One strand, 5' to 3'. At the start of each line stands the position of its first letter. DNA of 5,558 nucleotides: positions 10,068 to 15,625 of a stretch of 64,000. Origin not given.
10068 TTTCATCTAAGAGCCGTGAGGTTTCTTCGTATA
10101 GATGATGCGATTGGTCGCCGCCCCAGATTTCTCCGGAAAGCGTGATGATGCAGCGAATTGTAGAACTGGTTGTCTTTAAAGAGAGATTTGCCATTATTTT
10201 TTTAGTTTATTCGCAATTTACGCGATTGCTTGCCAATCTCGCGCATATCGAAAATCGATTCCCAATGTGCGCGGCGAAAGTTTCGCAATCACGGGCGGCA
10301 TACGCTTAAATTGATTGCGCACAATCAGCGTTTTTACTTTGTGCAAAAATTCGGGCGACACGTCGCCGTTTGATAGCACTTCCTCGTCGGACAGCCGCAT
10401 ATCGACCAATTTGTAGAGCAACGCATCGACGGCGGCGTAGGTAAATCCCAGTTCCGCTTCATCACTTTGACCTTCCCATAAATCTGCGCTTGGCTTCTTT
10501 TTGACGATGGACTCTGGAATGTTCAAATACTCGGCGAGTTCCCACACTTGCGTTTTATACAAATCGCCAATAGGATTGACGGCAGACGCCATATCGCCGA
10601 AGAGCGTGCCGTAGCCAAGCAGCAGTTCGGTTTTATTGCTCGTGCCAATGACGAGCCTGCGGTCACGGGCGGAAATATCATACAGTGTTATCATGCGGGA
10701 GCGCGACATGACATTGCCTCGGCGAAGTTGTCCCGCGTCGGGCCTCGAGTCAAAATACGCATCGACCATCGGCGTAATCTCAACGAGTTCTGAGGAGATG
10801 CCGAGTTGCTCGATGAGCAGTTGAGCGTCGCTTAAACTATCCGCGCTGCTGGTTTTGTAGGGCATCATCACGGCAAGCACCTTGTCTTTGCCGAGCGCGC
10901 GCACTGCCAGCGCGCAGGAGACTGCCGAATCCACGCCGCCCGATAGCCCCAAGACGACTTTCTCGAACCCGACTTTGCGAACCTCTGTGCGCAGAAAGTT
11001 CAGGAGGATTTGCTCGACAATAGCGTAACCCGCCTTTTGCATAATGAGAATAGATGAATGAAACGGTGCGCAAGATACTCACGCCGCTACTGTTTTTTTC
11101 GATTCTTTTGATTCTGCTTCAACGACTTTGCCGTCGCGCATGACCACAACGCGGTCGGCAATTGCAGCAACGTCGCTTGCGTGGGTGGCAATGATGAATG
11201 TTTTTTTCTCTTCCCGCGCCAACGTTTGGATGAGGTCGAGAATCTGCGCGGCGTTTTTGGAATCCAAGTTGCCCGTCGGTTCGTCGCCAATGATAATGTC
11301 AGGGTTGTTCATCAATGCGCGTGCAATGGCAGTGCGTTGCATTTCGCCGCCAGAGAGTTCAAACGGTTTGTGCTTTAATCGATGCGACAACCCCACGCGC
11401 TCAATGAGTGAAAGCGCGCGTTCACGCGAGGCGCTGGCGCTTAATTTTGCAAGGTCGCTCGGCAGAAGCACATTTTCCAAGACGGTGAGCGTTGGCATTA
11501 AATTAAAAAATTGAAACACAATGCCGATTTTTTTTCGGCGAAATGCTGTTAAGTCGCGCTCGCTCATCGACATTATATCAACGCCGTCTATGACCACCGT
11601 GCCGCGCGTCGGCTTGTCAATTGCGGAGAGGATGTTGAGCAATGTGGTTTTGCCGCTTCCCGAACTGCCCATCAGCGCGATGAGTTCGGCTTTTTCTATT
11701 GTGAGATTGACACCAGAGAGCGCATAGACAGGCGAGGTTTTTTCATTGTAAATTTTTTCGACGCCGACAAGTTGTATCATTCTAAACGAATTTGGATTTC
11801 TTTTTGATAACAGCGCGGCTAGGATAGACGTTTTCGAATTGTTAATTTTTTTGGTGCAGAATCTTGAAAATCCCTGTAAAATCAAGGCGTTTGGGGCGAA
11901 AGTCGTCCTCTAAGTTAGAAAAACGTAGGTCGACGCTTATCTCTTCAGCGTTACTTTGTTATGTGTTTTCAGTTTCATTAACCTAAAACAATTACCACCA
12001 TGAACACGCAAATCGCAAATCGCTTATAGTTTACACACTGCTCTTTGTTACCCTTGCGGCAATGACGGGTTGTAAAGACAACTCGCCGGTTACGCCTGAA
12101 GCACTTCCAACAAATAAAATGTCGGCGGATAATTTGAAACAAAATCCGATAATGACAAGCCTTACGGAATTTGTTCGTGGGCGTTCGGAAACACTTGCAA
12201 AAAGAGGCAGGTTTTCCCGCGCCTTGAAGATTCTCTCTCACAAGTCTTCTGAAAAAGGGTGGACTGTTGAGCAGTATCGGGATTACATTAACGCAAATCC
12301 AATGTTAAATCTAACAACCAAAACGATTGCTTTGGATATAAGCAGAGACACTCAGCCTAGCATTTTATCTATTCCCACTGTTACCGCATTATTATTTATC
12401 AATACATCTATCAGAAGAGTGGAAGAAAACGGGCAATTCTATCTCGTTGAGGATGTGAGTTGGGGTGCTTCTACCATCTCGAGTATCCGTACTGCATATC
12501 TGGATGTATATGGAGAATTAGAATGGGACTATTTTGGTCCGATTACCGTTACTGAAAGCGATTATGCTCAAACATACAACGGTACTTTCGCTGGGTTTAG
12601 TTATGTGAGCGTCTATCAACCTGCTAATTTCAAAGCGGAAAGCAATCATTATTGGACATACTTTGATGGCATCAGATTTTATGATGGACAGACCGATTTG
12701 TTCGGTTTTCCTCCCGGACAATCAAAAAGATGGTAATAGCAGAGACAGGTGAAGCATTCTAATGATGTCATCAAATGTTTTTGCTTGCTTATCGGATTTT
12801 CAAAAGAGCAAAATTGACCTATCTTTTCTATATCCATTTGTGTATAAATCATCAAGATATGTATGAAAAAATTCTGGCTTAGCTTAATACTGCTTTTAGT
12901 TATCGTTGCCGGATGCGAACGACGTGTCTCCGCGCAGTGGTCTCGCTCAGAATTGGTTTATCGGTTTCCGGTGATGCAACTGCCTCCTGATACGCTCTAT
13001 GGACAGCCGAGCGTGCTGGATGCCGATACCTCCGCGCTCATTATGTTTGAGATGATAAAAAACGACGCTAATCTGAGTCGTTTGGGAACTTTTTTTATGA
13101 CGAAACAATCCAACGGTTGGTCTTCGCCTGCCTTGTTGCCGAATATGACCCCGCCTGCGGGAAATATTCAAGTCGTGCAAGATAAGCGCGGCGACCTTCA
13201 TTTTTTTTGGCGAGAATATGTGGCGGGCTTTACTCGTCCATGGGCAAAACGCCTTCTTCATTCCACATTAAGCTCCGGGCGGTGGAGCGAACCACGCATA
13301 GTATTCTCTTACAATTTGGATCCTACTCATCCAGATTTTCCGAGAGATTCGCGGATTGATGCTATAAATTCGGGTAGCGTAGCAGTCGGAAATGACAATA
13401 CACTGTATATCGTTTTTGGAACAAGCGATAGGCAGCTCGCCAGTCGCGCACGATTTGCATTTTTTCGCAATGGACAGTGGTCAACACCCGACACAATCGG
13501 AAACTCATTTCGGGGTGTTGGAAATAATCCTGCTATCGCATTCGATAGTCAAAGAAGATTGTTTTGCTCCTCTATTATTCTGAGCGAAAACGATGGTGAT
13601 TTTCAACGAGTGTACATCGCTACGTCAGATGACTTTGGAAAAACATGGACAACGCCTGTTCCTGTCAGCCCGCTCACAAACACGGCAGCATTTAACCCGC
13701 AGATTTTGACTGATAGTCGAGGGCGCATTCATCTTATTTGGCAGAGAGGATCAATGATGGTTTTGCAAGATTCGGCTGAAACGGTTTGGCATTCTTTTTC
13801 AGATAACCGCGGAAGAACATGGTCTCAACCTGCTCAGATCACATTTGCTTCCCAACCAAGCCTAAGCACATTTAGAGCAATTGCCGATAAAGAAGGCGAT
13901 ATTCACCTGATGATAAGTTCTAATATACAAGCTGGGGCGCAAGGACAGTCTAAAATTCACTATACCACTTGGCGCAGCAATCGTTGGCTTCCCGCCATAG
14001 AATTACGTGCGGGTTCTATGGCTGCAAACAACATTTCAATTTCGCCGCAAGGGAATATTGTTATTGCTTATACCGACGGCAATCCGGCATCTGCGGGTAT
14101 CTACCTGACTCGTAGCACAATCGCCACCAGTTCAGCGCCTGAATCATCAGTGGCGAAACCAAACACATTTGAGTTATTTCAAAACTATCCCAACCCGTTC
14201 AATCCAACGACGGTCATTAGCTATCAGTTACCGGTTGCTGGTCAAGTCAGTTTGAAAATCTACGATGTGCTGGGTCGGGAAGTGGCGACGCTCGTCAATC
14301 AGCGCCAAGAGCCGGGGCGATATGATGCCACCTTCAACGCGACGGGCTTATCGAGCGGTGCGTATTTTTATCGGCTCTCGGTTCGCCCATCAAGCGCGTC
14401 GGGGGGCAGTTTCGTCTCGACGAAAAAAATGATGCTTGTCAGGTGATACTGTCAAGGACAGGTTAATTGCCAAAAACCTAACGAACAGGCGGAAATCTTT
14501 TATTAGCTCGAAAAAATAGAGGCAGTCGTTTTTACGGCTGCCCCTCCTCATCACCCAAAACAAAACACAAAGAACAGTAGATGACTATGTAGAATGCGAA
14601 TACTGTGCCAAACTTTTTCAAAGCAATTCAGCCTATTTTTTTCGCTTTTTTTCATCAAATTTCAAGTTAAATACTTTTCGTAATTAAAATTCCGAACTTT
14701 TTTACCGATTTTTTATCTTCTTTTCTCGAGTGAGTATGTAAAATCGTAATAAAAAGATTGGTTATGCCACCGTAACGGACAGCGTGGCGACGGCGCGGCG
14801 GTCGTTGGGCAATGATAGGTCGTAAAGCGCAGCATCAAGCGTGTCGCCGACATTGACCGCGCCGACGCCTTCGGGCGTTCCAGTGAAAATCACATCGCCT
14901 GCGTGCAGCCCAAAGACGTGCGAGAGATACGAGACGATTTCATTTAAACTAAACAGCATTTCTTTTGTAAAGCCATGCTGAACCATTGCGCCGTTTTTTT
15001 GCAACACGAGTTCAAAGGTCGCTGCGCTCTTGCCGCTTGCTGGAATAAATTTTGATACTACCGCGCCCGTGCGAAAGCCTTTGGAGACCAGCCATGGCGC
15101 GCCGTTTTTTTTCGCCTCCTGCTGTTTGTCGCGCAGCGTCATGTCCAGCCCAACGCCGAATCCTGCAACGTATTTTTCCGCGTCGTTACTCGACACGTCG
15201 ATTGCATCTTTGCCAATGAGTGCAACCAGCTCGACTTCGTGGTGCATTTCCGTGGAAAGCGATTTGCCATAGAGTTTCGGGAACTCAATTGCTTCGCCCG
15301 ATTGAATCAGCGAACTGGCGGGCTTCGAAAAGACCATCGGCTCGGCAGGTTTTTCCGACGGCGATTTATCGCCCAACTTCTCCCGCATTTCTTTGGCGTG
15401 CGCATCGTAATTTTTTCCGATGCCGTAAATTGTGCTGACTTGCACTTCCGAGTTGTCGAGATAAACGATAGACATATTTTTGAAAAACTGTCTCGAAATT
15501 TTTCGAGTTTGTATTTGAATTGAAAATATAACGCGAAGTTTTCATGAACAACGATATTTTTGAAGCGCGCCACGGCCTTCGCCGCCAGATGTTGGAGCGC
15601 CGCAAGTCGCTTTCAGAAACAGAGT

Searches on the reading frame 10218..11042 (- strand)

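Call 62: search_protein_families(library=pfam, proteins=[window:10218-11042:-], max_evalue=0.0001)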
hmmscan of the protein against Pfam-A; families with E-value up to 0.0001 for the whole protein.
window:10218-11042:- (274 aa): 3 families
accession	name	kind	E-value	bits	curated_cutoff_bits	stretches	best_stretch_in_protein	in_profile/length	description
PF02540.23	NAD_synthase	-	8.8e-84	280.9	21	1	13-250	5-242/242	NAD synthase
PF03054.22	tRNA_Me_trans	-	7.1e-07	29.5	20.6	0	28-87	2-70/202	tRNA methyl transferase HUP domain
PF06508.19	QueC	-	1.7e-05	24.8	22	0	28-90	1-61/210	Queuosine biosynthesis protein QueC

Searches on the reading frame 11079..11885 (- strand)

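Call 62: search_protein_families(library=pfam, proteins=[window:11079-11885:-], max_evalue=0.0001)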
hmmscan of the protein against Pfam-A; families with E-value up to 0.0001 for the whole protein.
window:11079-11885:- (268 aa): 2 families
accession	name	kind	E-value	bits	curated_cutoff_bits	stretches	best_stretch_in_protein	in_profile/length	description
PF00005.33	ABC_tran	-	1.2e-36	126.7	25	1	56-204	1-136/137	ABC transporter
PF13304.12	AAA_21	-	8.3e-05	23.2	27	0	69-126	2-62/304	AAA domain, putative AbiEii toxin, Type IV TA system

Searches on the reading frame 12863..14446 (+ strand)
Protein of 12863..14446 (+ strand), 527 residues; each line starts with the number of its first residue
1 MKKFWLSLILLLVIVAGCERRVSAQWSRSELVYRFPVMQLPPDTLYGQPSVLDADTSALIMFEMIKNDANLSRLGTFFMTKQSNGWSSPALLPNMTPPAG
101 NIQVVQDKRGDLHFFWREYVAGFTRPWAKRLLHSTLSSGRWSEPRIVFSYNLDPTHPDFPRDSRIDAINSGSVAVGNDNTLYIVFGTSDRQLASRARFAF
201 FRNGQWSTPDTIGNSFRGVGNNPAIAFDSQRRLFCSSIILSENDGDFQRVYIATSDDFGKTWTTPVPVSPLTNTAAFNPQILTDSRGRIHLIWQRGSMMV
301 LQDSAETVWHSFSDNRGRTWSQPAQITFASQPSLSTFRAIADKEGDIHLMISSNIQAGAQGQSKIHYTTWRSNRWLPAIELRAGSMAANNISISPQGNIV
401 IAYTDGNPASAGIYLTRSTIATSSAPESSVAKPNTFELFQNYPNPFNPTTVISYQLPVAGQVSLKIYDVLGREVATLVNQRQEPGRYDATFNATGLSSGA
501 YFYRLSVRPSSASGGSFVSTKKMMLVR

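Call 19: search_protein_families(library=pfam, proteins=[window:12863-14446:+], max_evalue=0.001)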
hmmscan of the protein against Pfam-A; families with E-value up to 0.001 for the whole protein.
window:12863-14446:+ (527 aa): 4 families
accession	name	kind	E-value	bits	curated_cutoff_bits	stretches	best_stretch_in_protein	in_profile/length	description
PF13088.12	BNR_2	-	2.6e-11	43.9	31.4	1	135-333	26-211/277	BNR repeat-like domain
PF18962.6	Por_Secre_tail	-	3.4e-08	34.1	27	1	442-506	2-63/75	Secretion system C-terminal sorting domain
PF04616.20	Glyco_hydro_43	-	3.8e-05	23.6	32.2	1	242-367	87-211/288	Glycosyl hydrolases family 43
PF13585.12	CHU_C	-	0.00085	19.8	27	0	460-507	27-72/86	CHU_C Type IX secretion signal domain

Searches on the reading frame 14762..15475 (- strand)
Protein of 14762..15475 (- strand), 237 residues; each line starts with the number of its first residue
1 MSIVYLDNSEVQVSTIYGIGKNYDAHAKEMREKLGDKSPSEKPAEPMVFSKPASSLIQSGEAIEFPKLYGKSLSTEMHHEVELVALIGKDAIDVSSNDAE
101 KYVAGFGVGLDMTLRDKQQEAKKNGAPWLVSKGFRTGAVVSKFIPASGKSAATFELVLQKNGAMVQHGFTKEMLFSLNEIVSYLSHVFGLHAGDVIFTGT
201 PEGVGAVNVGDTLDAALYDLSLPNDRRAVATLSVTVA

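Call 62: search_protein_families(library=pfam, proteins=[window:14762-15475:-], max_evalue=0.0001)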
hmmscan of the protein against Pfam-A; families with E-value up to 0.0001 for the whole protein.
window:14762-15475:- (237 aa): 1 family
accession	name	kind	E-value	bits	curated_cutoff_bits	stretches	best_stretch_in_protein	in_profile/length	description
PF01557.24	FAA_hydrolase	-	9.8e-50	169.6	23.9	1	15-217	1-203/214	Fumarylacetoacetate (FAA) hydrolase C-terminal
